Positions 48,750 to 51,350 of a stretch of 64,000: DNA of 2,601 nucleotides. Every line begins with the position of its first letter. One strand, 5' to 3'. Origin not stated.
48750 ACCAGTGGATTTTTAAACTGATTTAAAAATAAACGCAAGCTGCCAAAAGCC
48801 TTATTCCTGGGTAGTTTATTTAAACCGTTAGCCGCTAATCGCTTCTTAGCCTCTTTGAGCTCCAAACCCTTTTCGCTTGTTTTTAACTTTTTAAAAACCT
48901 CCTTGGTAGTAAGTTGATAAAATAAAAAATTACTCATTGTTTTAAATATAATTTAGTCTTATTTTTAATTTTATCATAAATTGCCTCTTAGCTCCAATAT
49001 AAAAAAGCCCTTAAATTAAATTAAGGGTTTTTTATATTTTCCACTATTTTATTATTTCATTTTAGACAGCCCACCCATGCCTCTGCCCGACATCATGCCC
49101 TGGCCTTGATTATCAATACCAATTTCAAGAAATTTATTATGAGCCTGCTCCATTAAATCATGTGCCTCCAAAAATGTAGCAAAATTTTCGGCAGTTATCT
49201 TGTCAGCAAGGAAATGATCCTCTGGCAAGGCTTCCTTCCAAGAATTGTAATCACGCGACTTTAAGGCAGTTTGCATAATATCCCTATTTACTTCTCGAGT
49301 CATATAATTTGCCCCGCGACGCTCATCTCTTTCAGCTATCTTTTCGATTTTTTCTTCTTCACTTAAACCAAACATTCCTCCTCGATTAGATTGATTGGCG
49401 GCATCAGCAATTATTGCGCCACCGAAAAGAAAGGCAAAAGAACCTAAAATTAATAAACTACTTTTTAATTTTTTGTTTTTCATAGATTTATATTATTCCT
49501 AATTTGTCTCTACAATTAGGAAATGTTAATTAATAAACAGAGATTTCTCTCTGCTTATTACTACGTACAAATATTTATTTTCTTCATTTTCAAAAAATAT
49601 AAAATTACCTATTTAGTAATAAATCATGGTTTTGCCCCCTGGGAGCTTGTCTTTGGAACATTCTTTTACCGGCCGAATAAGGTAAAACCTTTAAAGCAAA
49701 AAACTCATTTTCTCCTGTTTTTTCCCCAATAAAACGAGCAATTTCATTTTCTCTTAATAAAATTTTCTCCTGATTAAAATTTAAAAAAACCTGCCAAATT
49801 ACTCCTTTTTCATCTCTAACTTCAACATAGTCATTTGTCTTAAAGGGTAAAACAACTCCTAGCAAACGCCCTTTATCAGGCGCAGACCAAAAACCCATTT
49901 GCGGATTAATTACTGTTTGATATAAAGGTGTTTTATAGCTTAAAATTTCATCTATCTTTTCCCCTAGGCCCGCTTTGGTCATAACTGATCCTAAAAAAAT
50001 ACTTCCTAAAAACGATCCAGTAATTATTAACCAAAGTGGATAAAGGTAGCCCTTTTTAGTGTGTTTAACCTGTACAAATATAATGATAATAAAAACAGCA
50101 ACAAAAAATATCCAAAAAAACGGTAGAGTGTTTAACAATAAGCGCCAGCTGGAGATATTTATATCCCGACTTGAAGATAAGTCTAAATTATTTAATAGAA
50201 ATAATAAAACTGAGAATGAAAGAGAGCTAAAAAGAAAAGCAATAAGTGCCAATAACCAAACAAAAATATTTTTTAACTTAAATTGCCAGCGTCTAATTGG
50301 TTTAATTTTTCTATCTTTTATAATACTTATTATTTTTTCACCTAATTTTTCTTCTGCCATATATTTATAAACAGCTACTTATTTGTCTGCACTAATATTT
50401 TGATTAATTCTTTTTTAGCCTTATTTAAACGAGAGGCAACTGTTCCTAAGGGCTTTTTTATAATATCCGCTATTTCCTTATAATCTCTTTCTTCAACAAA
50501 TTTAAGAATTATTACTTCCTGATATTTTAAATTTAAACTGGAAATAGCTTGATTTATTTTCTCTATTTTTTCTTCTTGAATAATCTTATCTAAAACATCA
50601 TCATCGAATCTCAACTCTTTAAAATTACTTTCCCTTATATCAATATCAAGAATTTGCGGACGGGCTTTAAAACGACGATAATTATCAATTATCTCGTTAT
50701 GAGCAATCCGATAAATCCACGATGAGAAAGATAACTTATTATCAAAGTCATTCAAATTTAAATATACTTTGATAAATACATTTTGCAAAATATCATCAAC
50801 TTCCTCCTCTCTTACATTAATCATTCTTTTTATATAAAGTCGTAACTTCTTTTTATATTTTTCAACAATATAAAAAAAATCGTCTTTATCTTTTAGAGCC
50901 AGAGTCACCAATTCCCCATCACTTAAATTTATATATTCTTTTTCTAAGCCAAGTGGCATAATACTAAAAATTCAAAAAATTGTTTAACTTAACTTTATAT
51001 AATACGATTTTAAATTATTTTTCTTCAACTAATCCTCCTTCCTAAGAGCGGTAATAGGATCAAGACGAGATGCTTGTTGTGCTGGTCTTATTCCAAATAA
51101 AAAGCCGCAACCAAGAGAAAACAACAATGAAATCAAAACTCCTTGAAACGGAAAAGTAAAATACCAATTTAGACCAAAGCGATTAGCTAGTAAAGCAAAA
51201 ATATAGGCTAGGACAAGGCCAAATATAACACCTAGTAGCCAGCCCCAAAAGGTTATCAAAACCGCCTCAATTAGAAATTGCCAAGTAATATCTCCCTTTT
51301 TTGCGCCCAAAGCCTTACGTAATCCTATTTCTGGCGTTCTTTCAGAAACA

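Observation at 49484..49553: Leader of the small secreted-protein gene: GNRA-capped hairpin with U-tract, then a 9-bp hairpin that buries the only SD-like sequence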

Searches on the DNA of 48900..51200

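Call 9: search_rna_families(source=window, start=48900, end=51200, threshold=evalue, max_evalue=10)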
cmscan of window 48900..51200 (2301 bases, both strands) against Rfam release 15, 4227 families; matches with E-value up to 10: 9.
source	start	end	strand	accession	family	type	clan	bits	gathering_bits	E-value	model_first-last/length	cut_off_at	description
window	48996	49072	-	RF02371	PyrG_leader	Cis-reg; leader;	-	30.2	65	0.19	1-78/78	no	PyrG leader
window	48970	49038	-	RF04312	trpB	Cis-reg;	-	23.7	59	2.4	1-107/107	no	trpB ncRNA motif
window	50403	50430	-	RF01319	CRISPR-DR6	Gene; CRISPR;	-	23.5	39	0.074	1-30/30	no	CRISPR RNA direct repeat element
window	48972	49053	+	RF01770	rimP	Cis-reg; leader;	-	21.4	47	2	1-102/102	no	Gammaprotebacteria rimP leader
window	48980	49046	+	RF02362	Yfr10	Gene; sRNA;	-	20.1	43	8.3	1-78/78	no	Cyanobacterial functional RNA 10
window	48980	49037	+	RF00506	Thr_leader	Cis-reg; leader;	-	19.1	55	1.8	1-118/118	no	Threonine operon leader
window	48998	49047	-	RF00506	Thr_leader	Cis-reg; leader;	-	17.6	55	4.1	1-118/118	no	Threonine operon leader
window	50212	50325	+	RF01461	rli24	Gene; sRNA;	-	16.5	100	7.8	1-158/158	no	Listeria sRNA rli22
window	50537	50593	+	RF02060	STnc410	Gene; sRNA;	-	13.9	50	7.4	1-158/158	no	Enterobacterial sRNA STnc410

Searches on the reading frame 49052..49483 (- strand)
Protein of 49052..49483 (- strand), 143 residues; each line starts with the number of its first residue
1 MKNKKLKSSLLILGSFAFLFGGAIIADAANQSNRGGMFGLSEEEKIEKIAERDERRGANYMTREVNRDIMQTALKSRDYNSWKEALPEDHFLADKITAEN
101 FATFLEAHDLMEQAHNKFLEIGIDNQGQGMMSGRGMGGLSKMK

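Call 7: search_protein_families(library=pfam, proteins=[window:49052-49483:-], max_evalue=0.1)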
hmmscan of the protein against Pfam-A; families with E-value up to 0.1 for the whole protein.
window:49052-49483:- (143 aa): 1 family
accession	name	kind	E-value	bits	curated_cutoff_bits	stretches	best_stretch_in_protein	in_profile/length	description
PF04877.17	Harpin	-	0.0042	17.2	25.1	1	70-117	176-219/311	HrpZ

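Call 42: search_protein_families(library=ncbifam, proteins=[window:49052-49483:-], max_evalue=0.01)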
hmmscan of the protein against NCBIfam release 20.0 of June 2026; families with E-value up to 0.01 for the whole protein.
window:49052-49483:- (143 aa): 0 families

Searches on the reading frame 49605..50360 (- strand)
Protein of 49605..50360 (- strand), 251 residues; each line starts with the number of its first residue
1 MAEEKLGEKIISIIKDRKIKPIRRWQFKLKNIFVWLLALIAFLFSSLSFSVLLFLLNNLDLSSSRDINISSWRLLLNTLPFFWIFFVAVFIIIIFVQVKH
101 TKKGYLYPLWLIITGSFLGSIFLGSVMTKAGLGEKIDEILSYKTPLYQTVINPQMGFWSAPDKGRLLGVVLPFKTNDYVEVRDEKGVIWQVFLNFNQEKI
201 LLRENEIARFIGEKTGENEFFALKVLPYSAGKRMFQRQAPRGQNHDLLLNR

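Call 7: search_protein_families(library=pfam, proteins=[window:49605-50360:-], max_evalue=0.1)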
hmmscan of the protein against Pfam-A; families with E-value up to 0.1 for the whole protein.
window:49605-50360:- (251 aa): 0 families

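Call 41: find_related_loci(query=window:49605-50360:-, collection=metagenome_contigs, flank=2500)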
Query window:49605-50360:- (251 aa) in metagenome_contigs; peptide patterns used: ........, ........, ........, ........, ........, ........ (x = any residue, [..] = any of these).
227 stretches matched a pattern; 4 encode a relative of the query (tblastn E <= 1e-3); 4 distinct loci.
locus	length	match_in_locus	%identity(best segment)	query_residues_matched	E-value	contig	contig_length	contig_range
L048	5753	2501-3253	100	1-251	3e-166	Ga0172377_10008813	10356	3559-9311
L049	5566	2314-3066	99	1-251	1e-165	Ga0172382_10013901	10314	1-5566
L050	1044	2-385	55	110-237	1e-46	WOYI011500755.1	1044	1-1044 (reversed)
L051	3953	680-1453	34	2-237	2e-40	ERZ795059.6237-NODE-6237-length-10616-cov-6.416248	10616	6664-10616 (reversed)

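Call 42: search_protein_families(library=ncbifam, proteins=[window:49605-50360:-], max_evalue=0.01)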
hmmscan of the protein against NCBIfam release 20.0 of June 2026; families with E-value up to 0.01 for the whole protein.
window:49605-50360:- (251 aa): 0 families

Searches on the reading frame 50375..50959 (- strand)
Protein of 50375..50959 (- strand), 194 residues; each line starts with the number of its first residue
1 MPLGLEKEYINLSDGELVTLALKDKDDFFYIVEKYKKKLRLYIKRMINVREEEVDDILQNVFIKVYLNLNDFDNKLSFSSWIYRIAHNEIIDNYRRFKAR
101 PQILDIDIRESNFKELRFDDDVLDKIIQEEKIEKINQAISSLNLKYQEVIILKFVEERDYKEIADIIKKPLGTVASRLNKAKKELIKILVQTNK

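Call 7: search_protein_families(library=pfam, proteins=[window:50375-50959:-], max_evalue=0.1)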
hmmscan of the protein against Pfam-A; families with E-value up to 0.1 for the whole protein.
window:50375-50959:- (194 aa): 4 families
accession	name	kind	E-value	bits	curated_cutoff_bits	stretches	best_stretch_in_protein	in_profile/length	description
PF04542.20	Sigma70_r2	-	5.4e-14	52.2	24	1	31-96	1-67/71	Sigma-70 region 2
PF08281.18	Sigma70_r4_2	-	3.4e-12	46.2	25.7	1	133-185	2-54/54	Sigma-70, region 4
PF04545.22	Sigma70_r4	-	4.1e-06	26.6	24.1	1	138-183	1-46/50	Sigma-70, region 4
PF14270.11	DUF4358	-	0.041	14.6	25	1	127-178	23-74/102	Domain of unknown function (DUF4358)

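Call 42: search_protein_families(library=ncbifam, proteins=[window:50375-50959:-], max_evalue=0.01)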
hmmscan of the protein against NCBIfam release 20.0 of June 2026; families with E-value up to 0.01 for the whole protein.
window:50375-50959:- (194 aa): 91 families (the best 25 are shown)
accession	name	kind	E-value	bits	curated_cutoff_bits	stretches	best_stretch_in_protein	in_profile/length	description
NF007223.0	PRK09641.1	equivalog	2e-29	102.7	209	1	23-189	15-184/187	RNA polymerase sigma factor SigW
NF009171.0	PRK12518.1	equivalog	4.4e-29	101.6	208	1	7-191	7-186/191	RNA polymerase sigma factor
TIGR02937.1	sigma70-ECF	superfamily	2.3e-28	98.9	42.9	1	30-188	5-164/165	sigma-70 family RNA polymerase sigma factor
TIGR02948.1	SigW_bacill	equivalog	7.9e-25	88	243.1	1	23-189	15-184/187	RNA polymerase sigma factor SigW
NF009166.1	PRK12513.1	equivalog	2.8e-24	85.9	206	1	24-190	20-187/193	RNA polymerase sigma factor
NF007215.0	PRK09637.1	equivalog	6.6e-24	84.9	212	1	31-190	6-155/181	RNA polymerase sigma factor SigZ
TIGR02985.1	Sig70_bacteroi1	subfamily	1.9e-23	83.5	126.4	1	28-187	3-160/162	RNA polymerase sigma-70 factor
TIGR02939.1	RpoE_Sigma70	equivalog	4.8e-23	82.2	236.15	1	23-185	17-182/190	RNA polymerase sigma factor RpoE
NF009174.0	PRK12522.1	equivalog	2.1e-22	80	217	1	31-187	8-165/175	RNA polymerase sigma factor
TIGR02959.1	SigZ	equivalog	2.5e-22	79.5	168.65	1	33-191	2-150/170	RNA polymerase sigma factor SigZ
NF007216.0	PRK09638.1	equivalog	7.3e-22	78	194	1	15-191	6-176/180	RNA polymerase sigma factor SigY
TIGR02952.1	Sig70_famx2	equivalog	1.1e-21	77.5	206.45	1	23-187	8-168/170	ECF subfamily RNA polymerase sigma factor, BldN family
NF006930.0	PRK09415.1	subfamily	1.4e-21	77.1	198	1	31-190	21-176/179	RNA polymerase factor sigma C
NF009195.0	PRK12543.1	subfamily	3.9e-21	75.4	197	1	23-186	17-175/192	RNA polymerase sigma factor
NF008888.0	PRK11922.1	equivalog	8.6e-21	74.6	204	1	11-187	14-194/231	RNA polymerase sigma factor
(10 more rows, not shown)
